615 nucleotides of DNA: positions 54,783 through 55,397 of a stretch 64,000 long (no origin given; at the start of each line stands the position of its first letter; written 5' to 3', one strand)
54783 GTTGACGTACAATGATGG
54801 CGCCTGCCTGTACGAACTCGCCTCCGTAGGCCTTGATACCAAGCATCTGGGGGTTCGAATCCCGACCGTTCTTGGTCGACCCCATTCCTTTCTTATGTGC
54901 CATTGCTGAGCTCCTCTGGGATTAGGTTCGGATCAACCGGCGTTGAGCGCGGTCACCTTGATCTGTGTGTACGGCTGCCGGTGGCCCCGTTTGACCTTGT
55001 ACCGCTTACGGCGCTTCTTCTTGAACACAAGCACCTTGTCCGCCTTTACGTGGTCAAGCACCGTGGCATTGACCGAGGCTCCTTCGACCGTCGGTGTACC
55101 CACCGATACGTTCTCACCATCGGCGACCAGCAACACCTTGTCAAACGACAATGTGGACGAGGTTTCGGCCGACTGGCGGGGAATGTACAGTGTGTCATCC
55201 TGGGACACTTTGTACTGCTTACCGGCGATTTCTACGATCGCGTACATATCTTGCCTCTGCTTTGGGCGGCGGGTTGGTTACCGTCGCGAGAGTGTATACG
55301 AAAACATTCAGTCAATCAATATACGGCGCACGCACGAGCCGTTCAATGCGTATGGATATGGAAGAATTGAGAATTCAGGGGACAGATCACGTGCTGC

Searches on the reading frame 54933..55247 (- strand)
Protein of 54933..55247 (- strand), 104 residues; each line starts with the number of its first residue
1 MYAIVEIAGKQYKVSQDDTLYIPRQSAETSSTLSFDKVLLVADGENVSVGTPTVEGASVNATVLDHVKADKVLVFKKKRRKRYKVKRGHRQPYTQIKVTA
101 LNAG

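Call 6: search_protein_families(library=pfam, proteins=[window:54933-55247:-], max_evalue=0.01)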
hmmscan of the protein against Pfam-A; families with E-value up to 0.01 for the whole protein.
window:54933-55247:- (104 aa): 1 family
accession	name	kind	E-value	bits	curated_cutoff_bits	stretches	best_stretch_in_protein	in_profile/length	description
PF00829.26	Ribosomal_L21p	-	1.2e-38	131.7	27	1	1-100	1-98/99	Ribosomal prokaryotic L21 protein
